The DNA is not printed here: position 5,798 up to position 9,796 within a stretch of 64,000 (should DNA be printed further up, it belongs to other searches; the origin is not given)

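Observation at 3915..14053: Type I R-M operon with a fourth, translationally coupled gene between hsdM and hsdS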

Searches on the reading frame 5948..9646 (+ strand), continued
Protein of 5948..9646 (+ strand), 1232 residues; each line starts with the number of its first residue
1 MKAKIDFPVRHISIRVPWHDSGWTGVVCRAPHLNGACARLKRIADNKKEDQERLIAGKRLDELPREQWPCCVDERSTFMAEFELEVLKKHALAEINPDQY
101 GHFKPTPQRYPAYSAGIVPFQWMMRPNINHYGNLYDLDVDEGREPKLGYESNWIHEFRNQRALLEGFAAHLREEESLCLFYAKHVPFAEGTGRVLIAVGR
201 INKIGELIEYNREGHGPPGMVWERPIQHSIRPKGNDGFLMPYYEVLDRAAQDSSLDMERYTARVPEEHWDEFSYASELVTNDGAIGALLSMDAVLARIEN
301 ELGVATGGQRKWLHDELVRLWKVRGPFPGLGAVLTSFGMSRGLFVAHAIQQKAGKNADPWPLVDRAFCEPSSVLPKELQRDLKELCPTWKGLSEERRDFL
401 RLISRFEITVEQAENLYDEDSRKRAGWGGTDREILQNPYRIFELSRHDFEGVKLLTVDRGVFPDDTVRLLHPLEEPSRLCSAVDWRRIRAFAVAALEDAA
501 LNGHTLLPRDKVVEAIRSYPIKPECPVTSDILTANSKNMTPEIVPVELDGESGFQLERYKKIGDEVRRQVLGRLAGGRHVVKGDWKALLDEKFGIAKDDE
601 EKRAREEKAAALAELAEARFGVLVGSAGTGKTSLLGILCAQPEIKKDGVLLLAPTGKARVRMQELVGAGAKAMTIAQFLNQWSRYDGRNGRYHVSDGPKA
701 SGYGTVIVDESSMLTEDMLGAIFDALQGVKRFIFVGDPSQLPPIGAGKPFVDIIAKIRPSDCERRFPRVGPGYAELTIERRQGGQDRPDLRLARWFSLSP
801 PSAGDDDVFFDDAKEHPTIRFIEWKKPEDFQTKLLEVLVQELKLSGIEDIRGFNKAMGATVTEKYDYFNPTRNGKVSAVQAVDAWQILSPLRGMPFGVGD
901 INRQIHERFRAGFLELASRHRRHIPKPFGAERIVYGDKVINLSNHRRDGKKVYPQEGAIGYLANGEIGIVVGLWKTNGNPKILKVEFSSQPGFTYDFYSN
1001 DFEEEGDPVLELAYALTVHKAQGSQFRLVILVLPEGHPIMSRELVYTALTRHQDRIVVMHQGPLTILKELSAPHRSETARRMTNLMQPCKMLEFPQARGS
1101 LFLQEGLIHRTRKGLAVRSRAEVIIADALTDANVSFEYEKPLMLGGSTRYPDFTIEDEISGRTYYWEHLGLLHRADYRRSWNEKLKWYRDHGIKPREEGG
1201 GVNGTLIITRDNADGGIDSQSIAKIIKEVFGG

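Call 77: search_dna_similar(query=window:5948-9646:+, collection=plasmids, mode=protein, max_evalue=1e-20, max_rows=25)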
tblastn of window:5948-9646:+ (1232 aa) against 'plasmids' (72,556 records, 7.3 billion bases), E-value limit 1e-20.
Records with a match: 24; places in all: 24; records where one place covers at least 80% of the query: 21.
Best place of each record, by identity: <60% 24.
By first word of the organism name: Bacillus 15; Rhizobium 2; Chondrinema 1; Embleya 1; Sphingomonas 1; Vibrio 1; Paracoccus 1; Bartonella 1; Hymenobacter 1.
By predicted mobility (MOB-suite, as given by PLSDB): non-mobilizable 22; mobilizable 2.
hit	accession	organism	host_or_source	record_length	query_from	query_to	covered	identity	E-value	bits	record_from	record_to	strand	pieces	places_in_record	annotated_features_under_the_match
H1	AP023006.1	Bacillus cereus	-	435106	1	1229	100%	43.3%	0e+0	961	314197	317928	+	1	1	hypothetical protein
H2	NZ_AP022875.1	Bacillus cereus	-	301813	1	1229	100%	43.3%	0e+0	961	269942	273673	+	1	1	AAA family ATPase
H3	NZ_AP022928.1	Bacillus cereus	-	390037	1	1229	100%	43.3%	0e+0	961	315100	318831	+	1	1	AAA family ATPase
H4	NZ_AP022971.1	Bacillus cereus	-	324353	1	1229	100%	43.3%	0e+0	961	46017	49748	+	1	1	AAA family ATPase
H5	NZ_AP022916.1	Bacillus cereus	-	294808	1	1229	100%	43.3%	0e+0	961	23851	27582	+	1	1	AAA family ATPase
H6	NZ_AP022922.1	Bacillus cereus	-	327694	1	1229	100%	43.3%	0e+0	961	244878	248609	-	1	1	AAA family ATPase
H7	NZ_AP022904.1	Bacillus cereus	-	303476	1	1229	100%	43.3%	0e+0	961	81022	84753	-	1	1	AAA family ATPase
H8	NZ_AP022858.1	Bacillus cereus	-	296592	1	1229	100%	43.3%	0e+0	961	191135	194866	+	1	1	AAA family ATPase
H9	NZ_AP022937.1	Bacillus cereus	-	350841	1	1229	100%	43.3%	0e+0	961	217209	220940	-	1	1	AAA family ATPase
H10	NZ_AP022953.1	Bacillus cereus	-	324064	1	1229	100%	43.3%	0e+0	961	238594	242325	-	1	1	AAA family ATPase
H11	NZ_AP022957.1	Bacillus cereus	-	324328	1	1229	100%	43.3%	0e+0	961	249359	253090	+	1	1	AAA family ATPase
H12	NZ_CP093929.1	Bacillus cereus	Bubalus bubalis,cell culture,buffalo ...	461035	1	1229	100%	43.3%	0e+0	961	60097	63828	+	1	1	AAA family ATPase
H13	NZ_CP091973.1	Bacillus cereus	mixed culture,deep-sea water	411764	1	1229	100%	43.3%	0e+0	961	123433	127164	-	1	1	AAA family ATPase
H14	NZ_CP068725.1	Bacillus cereus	single cell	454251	1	1229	100%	43.3%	0e+0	961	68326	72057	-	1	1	AAA family ATPase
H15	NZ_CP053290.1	Bacillus cereus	Pyropia,cell culture,seawater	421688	1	1229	100%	43.3%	0e+0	961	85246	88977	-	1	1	AAA family ATPase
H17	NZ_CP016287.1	Rhizobium leguminosarum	Vavilovia formosa,cell culture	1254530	10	1232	99%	42.0%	0e+0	872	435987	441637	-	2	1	record has no annotation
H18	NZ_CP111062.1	Chondrinema litorale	Seaweed,red alga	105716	10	1230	99%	39.2%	0e+0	827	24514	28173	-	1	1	ATP-dependent RecD-like DNA helicase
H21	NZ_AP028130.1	Vibrio fluvialis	Homo sapiens,Stool sample from a ...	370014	9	1226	99%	32.5%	2e-168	563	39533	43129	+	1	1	AAA family ATPase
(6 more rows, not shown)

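Call 79: get_annotated_region(hit=H2, flank=9000)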
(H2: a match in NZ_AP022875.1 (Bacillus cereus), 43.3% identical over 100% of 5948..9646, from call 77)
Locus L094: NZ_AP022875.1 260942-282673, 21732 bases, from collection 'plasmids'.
description: Bacillus cereus strain MRY14-0057 plasmid pMRY14-0057_1, complete sequence
organism: Bacillus cereus (NCBI taxid 1396)
taxonomy: Bacteria; Bacillota; Bacilli; Bacillales; Bacillaceae; Bacillus; Bacillus cereus
host: -; source: -; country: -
typing (MOB-suite, as given by PLSDB): non-mobilizable; replicon rep_cluster_125; mating-pair formation MPF_T
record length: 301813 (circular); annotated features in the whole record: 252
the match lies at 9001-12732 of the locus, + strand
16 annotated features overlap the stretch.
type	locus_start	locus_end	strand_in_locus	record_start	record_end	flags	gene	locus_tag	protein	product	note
CDS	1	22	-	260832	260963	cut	-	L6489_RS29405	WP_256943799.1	hypothetical protein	-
CDS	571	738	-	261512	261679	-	-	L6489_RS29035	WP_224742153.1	AAA family ATPase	-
CDS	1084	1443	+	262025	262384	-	-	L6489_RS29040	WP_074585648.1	hypothetical protein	-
CDS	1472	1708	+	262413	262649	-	-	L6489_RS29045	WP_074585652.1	hypothetical protein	-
CDS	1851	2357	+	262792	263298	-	radC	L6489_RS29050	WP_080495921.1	DNA repair protein RadC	GO:0006281 - DNA repair [Evidence IEA]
CDS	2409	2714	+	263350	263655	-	-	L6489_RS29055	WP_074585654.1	DUF960 family protein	-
CDS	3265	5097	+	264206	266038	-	-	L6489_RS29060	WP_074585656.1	hypothetical protein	-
CDS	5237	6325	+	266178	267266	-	-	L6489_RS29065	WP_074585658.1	hypothetical protein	-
CDS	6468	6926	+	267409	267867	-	-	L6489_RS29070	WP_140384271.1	hypothetical protein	-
CDS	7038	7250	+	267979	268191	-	-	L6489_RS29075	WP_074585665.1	helix-turn-helix domain-containing protein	-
CDS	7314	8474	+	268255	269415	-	-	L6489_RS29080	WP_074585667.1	site-specific integrase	GO:0015074 - DNA integration [Evidence IEA]; GO:0006310 - DNA recombination [Evidence IEA]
CDS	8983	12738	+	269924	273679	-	-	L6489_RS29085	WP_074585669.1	AAA family ATPase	-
CDS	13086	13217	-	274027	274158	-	-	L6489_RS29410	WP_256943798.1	hypothetical protein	-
CDS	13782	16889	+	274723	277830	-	drmA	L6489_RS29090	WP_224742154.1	DISARM system helicase DrmA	-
CDS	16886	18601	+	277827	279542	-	-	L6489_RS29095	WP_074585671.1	DUF1998 domain-containing protein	-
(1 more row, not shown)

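Call 80: get_annotated_region(hit=H21, flank=9000)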
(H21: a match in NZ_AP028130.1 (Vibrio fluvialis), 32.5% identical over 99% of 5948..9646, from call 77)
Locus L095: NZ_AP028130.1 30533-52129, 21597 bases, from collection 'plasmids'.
description: Vibrio fluvialis strain IDH05335 plasmid pIDH5335-1
organism: Vibrio fluvialis (NCBI taxid 676)
taxonomy: Bacteria; Pseudomonadota; Gammaproteobacteria; Vibrionales; Vibrionaceae; Vibrio; Vibrio fluvialis
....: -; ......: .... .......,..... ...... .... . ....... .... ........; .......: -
typing (MOB-suite, as given by PLSDB): mobilizable; replicon IncC; relaxase MOBH
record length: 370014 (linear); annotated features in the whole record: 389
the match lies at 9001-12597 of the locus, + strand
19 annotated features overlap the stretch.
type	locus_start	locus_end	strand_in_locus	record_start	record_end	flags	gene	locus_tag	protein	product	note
CDS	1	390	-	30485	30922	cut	-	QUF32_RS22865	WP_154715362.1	hypothetical protein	-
CDS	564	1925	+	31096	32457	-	-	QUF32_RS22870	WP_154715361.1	hypothetical protein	-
CDS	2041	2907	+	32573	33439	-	-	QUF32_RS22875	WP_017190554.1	hypothetical protein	-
CDS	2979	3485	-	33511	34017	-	-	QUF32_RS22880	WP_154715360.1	hypothetical protein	-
CDS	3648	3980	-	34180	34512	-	-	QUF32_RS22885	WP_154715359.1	hypothetical protein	-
CDS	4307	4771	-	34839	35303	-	-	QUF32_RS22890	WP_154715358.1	hypothetical protein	-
CDS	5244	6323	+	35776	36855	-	-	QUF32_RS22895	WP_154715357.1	ABC transporter substrate-binding protein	-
CDS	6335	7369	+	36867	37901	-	-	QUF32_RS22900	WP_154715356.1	LytTR family transcriptional regulator DNA-binding domain-containing protein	-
CDS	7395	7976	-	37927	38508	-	-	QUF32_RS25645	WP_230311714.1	hypothetical protein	-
CDS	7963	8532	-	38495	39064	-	-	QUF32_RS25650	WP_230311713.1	hypothetical protein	-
CDS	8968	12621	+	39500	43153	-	-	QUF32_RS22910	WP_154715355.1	AAA family ATPase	-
CDS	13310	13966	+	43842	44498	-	-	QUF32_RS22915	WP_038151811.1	Qnr family pentapeptide repeat protein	-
CDS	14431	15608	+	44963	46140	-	-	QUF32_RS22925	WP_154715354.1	IS3 family transposase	-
CDS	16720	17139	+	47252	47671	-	-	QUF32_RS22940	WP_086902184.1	VOC family protein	-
CDS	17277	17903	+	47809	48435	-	-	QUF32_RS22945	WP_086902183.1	LysE family translocator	-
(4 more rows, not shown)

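Call 86: search_protein_families(library=pfam, proteins=[L033:2407-3246:+, L012:8868-9974:+, L048:7244-9961:+, L053:5811-9944:+, L066:7315-10011:+, L084:1834-4209:+, L043:8307-10673:+, L061:9072-9989:+, L082:8686-9975:+, L070:2293-3327:+], max_evalue=0.001)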
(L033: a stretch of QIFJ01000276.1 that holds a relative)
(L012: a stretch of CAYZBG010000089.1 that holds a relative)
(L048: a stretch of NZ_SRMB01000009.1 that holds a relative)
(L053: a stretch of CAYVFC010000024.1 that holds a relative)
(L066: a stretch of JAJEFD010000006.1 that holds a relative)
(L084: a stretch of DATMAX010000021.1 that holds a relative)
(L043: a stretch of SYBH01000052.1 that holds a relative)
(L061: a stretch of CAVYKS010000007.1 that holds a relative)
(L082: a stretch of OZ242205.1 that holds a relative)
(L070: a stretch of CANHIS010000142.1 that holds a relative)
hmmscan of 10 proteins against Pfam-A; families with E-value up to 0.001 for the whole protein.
L033:2407-3246:+ (279 aa): 0 families

L012:8868-9974:+ (368 aa): 1 family
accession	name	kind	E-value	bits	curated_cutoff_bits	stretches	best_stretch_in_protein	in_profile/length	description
PF08843.17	AbiEii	-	7.2e-21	75.6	22.5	1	41-232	9-188/238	Nucleotidyl transferase AbiEii toxin, Type IV TA system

L048:7244-9961:+ (905 aa): 8 families
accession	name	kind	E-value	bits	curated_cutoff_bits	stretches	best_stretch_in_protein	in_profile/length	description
PF05970.20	PIF1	-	5e-27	95.4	25.9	1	222-378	18-168/223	PIF1-like helicase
PF13245.12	AAA_19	-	2.4e-12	47.6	25.1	1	225-365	10-132/134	AAA domain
PF13604.12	AAA_30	-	2.3e-10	41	27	1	220-365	12-131/191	AAA domain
PF00929.31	RNase_T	-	4.2e-09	37.6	24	1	3-175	1-162/164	Exonuclease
PF13538.12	UvrD_C_2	-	4.4e-06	26.9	27.4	1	574-612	1-45/52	UvrD-like helicase C-terminal domain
PF13401.12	AAA_22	-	0.00027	21.7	27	1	225-359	4-124/130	AAA domain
PF01443.25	Viral_helicase1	-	0.00036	20.9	21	0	561-613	161-221/228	Viral superfamily 1 RNA helicase core domain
PF21530.3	Pif1_2B_dom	-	0.00079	19.5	23.9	0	485-523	10-47/47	DNA helicase Pif1, 2B domain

L053:5811-9944:+ (1377 aa): 5 families
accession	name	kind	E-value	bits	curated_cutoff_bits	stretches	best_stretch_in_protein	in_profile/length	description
PF07669.17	Eco57I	-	2.2e-18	67.4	25.3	1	683-961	2-140/171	Eco57I restriction-modification methylase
PF20473.4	MmeI_Mtase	-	3.8e-15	56.2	27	2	599-736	13-114/259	MmeI, DNA-methyltransferase domain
PF20466.3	MmeI_TRD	-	8.2e-12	45.3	27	1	1051-1233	28-206/207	MmeI, target recognition domain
PF20464.3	MmeI_N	-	1.3e-06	29.3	27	1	144-255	88-180/181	MmeI, N-terminal domain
PF02384.22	N6_Mtase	-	2.4e-06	27.5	20.4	0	559-708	23-104/311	N-6 DNA Methylase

L066:7315-10011:+ (898 aa): 0 families

L084:1834-4209:+ (791 aa): 0 families

L043:8307-10673:+ (788 aa): 6 families
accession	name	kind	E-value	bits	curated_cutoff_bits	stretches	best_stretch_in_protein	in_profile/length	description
PF04851.21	ResIII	-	3.5e-36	125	22.5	1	158-321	5-164/164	Type III restriction enzyme, res subunit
PF08463.15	EcoEI_R_C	-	4.1e-28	99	24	1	629-785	2-163/163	EcoEI R protein C-terminal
PF18766.7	SWI2_SNF2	-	1.7e-15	57.7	26.7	1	160-351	1-187/221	SWI2/SNF2 ATPase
PF00270.35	DEAD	-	1.3e-08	35.2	26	1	166-322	9-162/167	DEAD/DEAH box helicase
PF00271.37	Helicase_C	-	2.4e-06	28.2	23.5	1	406-521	5-109/110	Helicase conserved C-terminal domain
PF04313.20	HSDR_N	-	0.00065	20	25.1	0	48-105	122-187/198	Type I restriction enzyme R protein N terminus (HSDR_N)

L061:9072-9989:+ (305 aa): 0 families

L082:8686-9975:+ (429 aa): 5 families
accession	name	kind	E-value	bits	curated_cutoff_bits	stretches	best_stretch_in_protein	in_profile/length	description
PF13538.12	UvrD_C_2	-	1e-12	48.2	27.4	1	364-413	2-52/52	UvrD-like helicase C-terminal domain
PF00580.27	UvrD-helicase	-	6e-09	36.4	23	1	5-80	17-93/271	UvrD/REP helicase N-terminal domain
PF13361.12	UvrD_C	-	1.9e-06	28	25.6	1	362-413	285-346/350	UvrD-like helicase C-terminal domain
PF01443.25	Viral_helicase1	-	3e-06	27.7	21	0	363-412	176-226/228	Viral superfamily 1 RNA helicase core domain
PF13245.12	AAA_19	-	0.00056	20.5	25.1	0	4-144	14-115/134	AAA domain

L070:2293-3327:+ (344 aa): 1 family
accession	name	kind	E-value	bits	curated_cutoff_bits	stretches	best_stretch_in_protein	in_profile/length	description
PF20247.3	DUF6602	-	1.2e-16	60.9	27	1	41-152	5-98/104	Domain of unknown function (DUF6602)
